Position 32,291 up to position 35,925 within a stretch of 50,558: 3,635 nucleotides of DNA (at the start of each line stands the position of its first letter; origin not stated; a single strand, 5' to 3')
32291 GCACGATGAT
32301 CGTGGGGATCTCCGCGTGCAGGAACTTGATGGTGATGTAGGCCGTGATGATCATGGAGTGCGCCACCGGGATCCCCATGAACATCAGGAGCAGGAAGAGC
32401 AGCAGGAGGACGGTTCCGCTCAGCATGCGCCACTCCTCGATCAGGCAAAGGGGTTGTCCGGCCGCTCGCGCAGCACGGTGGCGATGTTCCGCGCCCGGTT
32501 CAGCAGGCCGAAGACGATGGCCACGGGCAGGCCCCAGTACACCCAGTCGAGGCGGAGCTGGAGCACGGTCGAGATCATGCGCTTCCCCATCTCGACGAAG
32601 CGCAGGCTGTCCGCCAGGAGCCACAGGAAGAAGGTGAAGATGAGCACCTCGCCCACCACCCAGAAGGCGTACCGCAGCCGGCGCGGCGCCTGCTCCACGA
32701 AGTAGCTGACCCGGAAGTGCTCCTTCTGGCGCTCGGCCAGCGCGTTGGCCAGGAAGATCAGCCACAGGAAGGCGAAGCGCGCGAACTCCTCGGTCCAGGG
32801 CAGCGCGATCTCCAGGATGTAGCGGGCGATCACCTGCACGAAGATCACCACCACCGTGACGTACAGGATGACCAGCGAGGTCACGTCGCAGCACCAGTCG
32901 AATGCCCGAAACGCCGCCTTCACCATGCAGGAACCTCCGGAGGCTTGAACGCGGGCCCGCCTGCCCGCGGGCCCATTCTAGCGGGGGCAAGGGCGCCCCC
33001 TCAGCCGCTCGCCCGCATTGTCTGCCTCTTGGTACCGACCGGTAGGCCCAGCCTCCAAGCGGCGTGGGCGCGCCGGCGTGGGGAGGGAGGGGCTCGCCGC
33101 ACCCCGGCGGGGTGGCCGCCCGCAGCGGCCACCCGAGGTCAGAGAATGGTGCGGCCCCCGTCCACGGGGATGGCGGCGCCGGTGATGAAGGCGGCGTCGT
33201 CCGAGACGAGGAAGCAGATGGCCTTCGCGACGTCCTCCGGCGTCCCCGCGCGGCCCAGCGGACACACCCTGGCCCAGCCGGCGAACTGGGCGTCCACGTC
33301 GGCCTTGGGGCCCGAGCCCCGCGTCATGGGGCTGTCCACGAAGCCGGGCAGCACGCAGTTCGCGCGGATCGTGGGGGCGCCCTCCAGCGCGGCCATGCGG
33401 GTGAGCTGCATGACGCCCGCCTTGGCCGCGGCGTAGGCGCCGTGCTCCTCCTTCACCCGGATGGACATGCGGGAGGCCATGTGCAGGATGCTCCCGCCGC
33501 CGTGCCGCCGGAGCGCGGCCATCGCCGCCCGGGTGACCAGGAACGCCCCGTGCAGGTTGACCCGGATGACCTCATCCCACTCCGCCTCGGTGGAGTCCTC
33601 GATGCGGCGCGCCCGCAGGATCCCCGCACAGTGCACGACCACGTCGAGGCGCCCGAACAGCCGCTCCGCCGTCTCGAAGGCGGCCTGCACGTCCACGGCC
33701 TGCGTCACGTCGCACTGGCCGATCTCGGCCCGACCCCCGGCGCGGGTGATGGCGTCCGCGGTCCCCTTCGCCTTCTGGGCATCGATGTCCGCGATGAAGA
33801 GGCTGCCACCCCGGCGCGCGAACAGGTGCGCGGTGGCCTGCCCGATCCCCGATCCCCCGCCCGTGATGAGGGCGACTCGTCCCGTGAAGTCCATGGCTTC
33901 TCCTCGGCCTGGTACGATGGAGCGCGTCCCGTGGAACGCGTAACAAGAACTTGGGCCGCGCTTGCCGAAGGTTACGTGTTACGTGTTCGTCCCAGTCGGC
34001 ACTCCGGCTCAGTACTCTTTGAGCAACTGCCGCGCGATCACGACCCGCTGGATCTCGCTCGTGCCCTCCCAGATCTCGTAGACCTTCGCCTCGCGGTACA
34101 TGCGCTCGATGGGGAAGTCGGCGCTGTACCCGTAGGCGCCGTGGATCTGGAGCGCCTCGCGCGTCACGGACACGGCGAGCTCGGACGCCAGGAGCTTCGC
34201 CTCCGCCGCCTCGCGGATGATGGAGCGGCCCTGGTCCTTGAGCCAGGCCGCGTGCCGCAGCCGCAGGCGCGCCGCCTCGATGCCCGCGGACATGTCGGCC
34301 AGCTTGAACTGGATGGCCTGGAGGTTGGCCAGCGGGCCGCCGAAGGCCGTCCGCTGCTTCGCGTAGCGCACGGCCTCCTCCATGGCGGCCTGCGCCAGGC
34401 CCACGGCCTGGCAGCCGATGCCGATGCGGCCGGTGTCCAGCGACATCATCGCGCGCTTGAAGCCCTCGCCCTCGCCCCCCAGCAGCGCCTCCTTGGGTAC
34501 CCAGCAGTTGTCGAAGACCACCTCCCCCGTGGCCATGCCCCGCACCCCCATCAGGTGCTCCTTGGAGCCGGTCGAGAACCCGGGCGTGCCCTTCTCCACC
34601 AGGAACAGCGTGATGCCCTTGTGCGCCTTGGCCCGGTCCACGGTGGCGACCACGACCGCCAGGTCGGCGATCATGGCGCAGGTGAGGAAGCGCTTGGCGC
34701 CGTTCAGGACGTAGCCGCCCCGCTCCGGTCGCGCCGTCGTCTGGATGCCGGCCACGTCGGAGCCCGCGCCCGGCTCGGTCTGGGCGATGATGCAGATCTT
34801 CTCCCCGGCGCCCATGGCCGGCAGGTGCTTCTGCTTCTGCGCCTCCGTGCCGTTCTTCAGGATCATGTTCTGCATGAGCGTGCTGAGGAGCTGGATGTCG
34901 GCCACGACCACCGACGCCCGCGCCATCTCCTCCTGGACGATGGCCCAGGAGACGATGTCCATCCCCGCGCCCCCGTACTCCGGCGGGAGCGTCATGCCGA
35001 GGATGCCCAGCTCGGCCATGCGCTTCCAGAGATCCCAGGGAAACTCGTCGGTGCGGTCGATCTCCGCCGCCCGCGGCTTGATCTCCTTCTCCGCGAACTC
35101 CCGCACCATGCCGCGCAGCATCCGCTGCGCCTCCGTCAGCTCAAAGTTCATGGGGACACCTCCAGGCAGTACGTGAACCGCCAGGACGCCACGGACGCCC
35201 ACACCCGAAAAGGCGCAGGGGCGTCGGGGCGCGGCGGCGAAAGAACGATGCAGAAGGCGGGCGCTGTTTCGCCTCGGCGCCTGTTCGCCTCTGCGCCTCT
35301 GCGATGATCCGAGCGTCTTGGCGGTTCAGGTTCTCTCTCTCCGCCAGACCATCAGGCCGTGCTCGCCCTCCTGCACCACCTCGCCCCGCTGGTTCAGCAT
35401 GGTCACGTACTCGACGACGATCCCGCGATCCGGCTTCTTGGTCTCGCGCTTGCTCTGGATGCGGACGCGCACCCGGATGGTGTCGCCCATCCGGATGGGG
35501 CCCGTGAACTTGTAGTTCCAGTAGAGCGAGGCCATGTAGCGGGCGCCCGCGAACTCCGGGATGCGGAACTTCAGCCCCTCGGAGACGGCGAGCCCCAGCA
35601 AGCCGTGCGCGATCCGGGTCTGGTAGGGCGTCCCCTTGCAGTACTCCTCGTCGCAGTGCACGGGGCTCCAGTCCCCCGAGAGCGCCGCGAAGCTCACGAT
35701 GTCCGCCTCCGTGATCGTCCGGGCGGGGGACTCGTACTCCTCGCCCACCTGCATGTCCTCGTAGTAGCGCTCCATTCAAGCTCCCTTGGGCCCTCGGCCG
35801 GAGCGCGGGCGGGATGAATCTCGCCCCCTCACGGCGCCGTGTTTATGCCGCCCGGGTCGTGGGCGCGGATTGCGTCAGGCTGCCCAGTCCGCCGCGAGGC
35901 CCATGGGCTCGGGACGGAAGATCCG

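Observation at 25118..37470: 12-kb co-directional cluster joining an orphan glycyl-radical enzyme to a TRAP transporter and a thiolase-less beta-oxidation-like set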

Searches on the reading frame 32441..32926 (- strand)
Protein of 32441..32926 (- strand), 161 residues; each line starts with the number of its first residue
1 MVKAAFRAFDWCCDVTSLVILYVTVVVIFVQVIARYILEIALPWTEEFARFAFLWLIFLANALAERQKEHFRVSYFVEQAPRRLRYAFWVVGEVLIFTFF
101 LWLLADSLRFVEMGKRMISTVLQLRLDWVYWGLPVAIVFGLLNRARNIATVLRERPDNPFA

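Call 3: search_protein_families(library=pfam, proteins=[window:32441-32926:-])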
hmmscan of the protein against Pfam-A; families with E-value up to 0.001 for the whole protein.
window:32441-32926:- (161 aa): 1 family
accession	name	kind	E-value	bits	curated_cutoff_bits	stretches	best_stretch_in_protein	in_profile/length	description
PF04290.18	DctQ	-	1.7e-25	89.9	28.3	1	25-153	2-131/132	Tripartite ATP-independent periplasmic transporters, DctQ component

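Call 4: search_protein_families(library=ncbifam, proteins=[window:32441-32926:-])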
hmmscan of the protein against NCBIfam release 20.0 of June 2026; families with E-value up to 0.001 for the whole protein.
window:32441-32926:- (161 aa): 1 family
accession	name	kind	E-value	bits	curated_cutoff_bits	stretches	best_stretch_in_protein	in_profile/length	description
NF007374.1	PRK09877.1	equivalog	3.2e-07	30.8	260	1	19-144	11-137/157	2,3-diketo-L-gulonate TRAP transporter small permease YiaM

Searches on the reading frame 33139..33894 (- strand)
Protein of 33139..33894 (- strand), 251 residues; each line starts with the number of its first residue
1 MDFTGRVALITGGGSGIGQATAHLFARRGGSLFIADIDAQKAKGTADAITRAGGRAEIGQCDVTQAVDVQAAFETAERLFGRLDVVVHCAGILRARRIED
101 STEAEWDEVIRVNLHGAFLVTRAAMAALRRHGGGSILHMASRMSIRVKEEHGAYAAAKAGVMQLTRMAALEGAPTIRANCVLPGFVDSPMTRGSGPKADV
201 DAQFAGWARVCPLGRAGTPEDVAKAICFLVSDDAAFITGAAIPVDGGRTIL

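Call 3: search_protein_families(library=pfam, proteins=[window:33139-33894:-])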
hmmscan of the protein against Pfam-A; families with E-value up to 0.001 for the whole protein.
window:33139-33894:- (251 aa): 5 families
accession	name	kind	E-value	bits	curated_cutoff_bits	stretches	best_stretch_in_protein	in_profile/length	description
PF13561.12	adh_short_C2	-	2.1e-63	214.5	27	1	15-248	6-235/236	Enoyl-(Acyl carrier protein) reductase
PF00106.31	adh_short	-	1.6e-48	165.2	26.6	1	6-194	1-190/195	short chain dehydrogenase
PF08659.16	KR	-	7e-16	59.1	22.6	1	8-175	3-170/180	KR domain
PF23441.1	SDR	-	1.2e-08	35.1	27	1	9-249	11-256/258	SDR-like rossmann domain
PF01370.27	Epimerase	-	0.00025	21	20.9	1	8-125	1-103/240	NAD dependent epimerase/dehydratase family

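Call 4: search_protein_families(library=ncbifam, proteins=[window:33139-33894:-])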
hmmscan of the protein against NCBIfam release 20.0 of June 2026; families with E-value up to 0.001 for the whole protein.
window:33139-33894:- (251 aa): 228 families (the best 25 are shown)
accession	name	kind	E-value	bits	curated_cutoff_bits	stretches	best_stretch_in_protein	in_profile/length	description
NF004791.0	PRK06138.1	equivalog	4.6e-70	235.8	312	1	1-250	1-251/252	SDR family oxidoreductase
NF005559.1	PRK07231.1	subfamily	9.6e-66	221.8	215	1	3-250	2-249/249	glucose 1-dehydrogenase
NF004818.0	PRK06172.1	equivalog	1.6e-62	211.1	336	1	1-249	3-251/253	SDR family oxidoreductase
NF004198.0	PRK05653.1-3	equivalog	1.8e-60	204.5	296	1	4-250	6-248/248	3-oxoacyl-ACP reductase FabG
NF009466.0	PRK12826.1-2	subfamily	6.3e-60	202.7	222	1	6-249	4-245/248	3-oxoacyl-ACP reductase FabG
NF052558.1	MBtsdlDhBudC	equivalog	5.6e-59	199.7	270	1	3-249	1-242/250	meso-2,3-butanediol dehydrogenase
NF053701.1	CsHdxCHCADhChcB2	equivalog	6.6e-57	192.8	350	1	4-249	2-243/245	cis-4-hydroxycyclohexanecarboxylate dehydrogenase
TIGR01830.1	3oxo_ACP_reduc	equivalog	5.1e-56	190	297.75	1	8-247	1-237/239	3-oxoacyl-[acyl-carrier-protein] reductase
NF009468.0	PRK12826.1-4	equivalog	5.6e-55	186.8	318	1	2-249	4-248/256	SDR family oxidoreductase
NF009093.0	PRK12429.1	subfamily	2.2e-54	184.5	258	1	2-249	2-257/259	3-hydroxybutyrate dehydrogenase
NF005309.0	PRK06841.1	subfamily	7.3e-54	183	286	1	2-250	12-254/255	GolD/DthD family dehydrogenase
NF005681.0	PRK07478.1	subfamily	4.6e-52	176.9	267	1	3-250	4-251/254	SDR family oxidoreductase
NF004203.0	PRK05653.2-4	subfamily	5.1e-52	176.8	313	1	2-251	3-259/260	3-oxoacyl-ACP reductase FabG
TIGR01963.1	PHB_DH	subfamily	1.6e-50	171.8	307.05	1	6-249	2-253/255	3-hydroxybutyrate dehydrogenase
NF005469.0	PRK07063.1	equivalog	6.5e-50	170.1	306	1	4-251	6-257/260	SDR family oxidoreductase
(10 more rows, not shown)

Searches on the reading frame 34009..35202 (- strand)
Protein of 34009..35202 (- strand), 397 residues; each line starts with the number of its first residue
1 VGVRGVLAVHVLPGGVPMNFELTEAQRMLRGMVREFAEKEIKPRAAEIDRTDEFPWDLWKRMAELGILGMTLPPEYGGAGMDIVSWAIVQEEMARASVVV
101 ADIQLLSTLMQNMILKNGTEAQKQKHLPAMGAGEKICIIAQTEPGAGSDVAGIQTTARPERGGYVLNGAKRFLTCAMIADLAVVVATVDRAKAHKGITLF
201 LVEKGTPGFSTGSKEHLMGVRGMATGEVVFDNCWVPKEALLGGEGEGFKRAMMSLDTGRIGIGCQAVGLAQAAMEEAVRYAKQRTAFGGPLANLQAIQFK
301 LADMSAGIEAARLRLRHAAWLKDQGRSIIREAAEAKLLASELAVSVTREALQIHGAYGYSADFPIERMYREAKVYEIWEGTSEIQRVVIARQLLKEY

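Call 3: search_protein_families(library=pfam, proteins=[window:34009-35202:-])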
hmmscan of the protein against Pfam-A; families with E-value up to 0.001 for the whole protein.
window:34009-35202:- (397 aa): 4 families
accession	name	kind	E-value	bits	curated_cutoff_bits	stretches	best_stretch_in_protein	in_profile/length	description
PF00441.29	Acyl-CoA_dh_1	-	8.6e-51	172.5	22.4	1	245-394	1-150/150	Acyl-CoA dehydrogenase, C-terminal domain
PF02771.21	Acyl-CoA_dh_N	-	1.6e-38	132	22.9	1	23-134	1-113/113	Acyl-CoA dehydrogenase, N-terminal domain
PF02770.24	Acyl-CoA_dh_M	-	1.5e-26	92.8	33.3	1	140-233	3-97/97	Acyl-CoA dehydrogenase, middle domain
PF08028.16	Acyl-CoA_dh_2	-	4.4e-22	79.3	22.7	1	260-382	1-133/134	Acyl-CoA dehydrogenase, C-terminal domain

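Call 4: search_protein_families(library=ncbifam, proteins=[window:34009-35202:-])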
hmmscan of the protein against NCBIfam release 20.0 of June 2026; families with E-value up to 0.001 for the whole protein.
window:34009-35202:- (397 aa): 23 families
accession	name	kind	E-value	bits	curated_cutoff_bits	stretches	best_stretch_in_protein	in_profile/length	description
NF042972.1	AcrlCoAredClosAcrC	equivalog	5.1e-138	459.8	640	1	18-395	1-378/378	acryloyl-CoA reductase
NF042439.1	SulpropCoADesulf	equivalog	4.1e-93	312.1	600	1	33-395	4-372/379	3-sulfinopropanoyl-CoA desulfinase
NF043006.1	CyhCrbnylCoADH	equivalog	1.1e-88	297.8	650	1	22-396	4-378/380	cyclohexane-1-carbonyl-CoA dehydrogenase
NF045552.1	GlutCoADH_Des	equivalog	2.8e-88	296.7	470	1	18-392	1-378/387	glutaryl-CoA dehydrogenase Acd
NF058590.1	AcCoDHFadEBacil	equivalog_domain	5.8e-86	289.3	600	1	21-395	20-412/586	acyl-CoA dehydrogenase FadE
NF008997.0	PRK12341.1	equivalog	3.5e-72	243.6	537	1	18-397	1-380/382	acyl-CoA dehydrogenase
NF045652.1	ProlPCPDhRedW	equivalog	9.7e-72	241.8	650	1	27-393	5-373/376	L-prolyl-[peptidyl-carrier protein] dehydrogenase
NF053553.1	prodigi_MBC_PigA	equivalog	1.8e-69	234.7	500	1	18-393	1-379/381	prodigiosin MBC biosynthesis dehydrogenase PigA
TIGR03207.1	cyc_hxne_CoA_dh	equivalog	3.1e-69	233.5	575.35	1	23-392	2-370/372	cyclohexanecarboxyl-CoA dehydrogenase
NF002885.1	PRK03354.1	equivalog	2.6e-66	224.2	540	1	18-397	1-377/378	crotonobetainyl-CoA dehydrogenase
NF052270.1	Staph_DH_FadE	equivalog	7.4e-39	133.6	600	1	21-393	20-393/400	acyl-CoA dehydrogenase FadE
NF049984.1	Rv1679_FadE16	equivalog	8e-34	117.5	600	1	44-381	15-353/371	Rv1679 family acyl-CoA dehydrogenase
TIGR03203.1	pimD_small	equivalog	7e-32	110.9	652.7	1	20-376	2-359/378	pimeloyl-CoA dehydrogenase small subunit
TIGR04022.1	sulfur_SfnB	equivalog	1.3e-31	109.9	430.9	1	34-376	15-363/391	SfnB family sulfur acquisition oxidoreductase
NF007000.1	PRK09463.1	subfamily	3.9e-31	108.1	600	1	49-358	68-397/726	acyl-CoA dehydrogenase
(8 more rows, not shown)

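Call 36: search_solved_structures(query=window:34009-35151:-, max_evalue=1e-60)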
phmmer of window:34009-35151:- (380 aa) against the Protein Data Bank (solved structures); distinct sequences matched with E-value up to 1e-60: 45.
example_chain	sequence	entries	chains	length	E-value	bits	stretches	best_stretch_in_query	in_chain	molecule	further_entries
5ol2_C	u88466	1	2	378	2.9e-111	375.3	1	9-378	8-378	Acyl-CoA dehydrogenase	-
7y0a_A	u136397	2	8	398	1.5e-105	356.5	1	3-380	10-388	Short-chain specific acyl-CoA dehydrogenase, mitochondrial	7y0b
8sgs_A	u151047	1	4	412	1.8e-105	356.3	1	3-380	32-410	Short-chain specific acyl-CoA dehydrogenase, mitochondrial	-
5lnx_A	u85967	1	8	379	1.9e-105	356.2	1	5-377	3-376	Acyl-CoA dehydrogenase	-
2vig_A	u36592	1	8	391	8.5e-105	354.1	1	3-380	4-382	SHORT-CHAIN SPECIFIC ACYL-COA DEHYDROGENASE,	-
1jqi_A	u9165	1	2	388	2.4e-104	352.6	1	3-380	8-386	short chain acyl-CoA dehydrogenase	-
2dvl_A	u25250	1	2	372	5.6e-100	338.2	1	5-377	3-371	Acyl-CoA dehydrogenase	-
4l1f_A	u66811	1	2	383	1.8e-96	326.7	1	1-379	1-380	Acyl-CoA dehydrogenase domain protein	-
1ukw_A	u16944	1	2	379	8.5e-96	324.5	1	2-377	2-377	acyl-CoA dehydrogenase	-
9w60_A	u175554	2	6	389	8.7e-96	324.5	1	1-378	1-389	Butyryl CoA dehydrogenase apo protein | Butyryl CoA Dehydrogenase with FAD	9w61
4n5f_A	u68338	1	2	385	2e-95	323.3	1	5-376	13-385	Putative acyl-CoA dehydrogenase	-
6fah_C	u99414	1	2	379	3.1e-94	319.4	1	6-378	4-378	Caffeyl-CoA reductase-Etf complex subunit CarC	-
4u83_A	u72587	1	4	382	1.2e-93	317.4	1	4-375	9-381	Acyl-CoA dehydrogenase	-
1buc_A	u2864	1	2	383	7.2e-92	311.6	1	1-377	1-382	BUTYRYL-COA DEHYDROGENASE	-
4m9a_A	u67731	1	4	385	7.5e-91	308.2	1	5-376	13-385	Acyl-CoA dehydrogenase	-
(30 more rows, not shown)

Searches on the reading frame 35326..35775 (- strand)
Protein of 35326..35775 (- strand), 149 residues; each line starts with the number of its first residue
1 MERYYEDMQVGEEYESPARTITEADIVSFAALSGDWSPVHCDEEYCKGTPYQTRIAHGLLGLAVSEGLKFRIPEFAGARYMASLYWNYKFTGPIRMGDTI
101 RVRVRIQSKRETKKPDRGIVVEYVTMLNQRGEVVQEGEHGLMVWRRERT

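Call 3: search_protein_families(library=pfam, proteins=[window:35326-35775:-])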
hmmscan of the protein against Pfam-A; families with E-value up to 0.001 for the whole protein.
window:35326-35775:- (149 aa): 2 families
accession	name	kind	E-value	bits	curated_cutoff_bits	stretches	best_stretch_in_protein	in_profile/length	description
PF01575.25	MaoC_dehydratas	-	8.8e-23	80.7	27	1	10-119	6-114/123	MaoC like domain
PF13452.11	FAS1_DH_region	-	5.1e-09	36.8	22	1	9-135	2-130/132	FAS1-like, dehydratase domain region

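Call 4: search_protein_families(library=ncbifam, proteins=[window:35326-35775:-])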
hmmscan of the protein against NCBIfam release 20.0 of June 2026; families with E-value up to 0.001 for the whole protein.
window:35326-35775:- (149 aa): 7 families
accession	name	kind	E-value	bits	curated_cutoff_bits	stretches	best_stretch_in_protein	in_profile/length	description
TIGR02278.1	PaaN-DH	equivalog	5.8e-20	71.1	562.8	1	3-135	523-654/664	phenylacetic acid degradation bifunctional protein PaaZ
NF006045.0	PRK08190.1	subfamily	3.8e-18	65.5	282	1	3-140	9-138/467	bifunctional enoyl-CoA hydratase/phosphate acetyltransferase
NF038241.1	RipB_Ich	equivalog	1.2e-17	64.4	340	1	4-147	23-166/175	(R)-specific enoyl-CoA hydratase RipB/Ich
NF040620.1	fused_HadA_HadB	exception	5.7e-14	52.3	350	1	4-66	195-257/329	fused (3R)-hydroxyacyl-ACP dehydratase subunits HadA/HadB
NF010246.0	PRK13693.1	equivalog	2e-10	40.8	203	1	3-96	4-93/142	(3R)-hydroxyacyl-ACP dehydratase subunit HadB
NF040624.1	HadA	equivalog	2.1e-05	24.8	180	1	25-137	17-131/144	(3R)-hydroxyacyl-ACP dehydratase subunit HadA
NF010245.0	PRK13692.1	equivalog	0.00054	19.8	232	1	87-138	90-139/159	(3R)-hydroxyacyl-ACP dehydratase subunit HadA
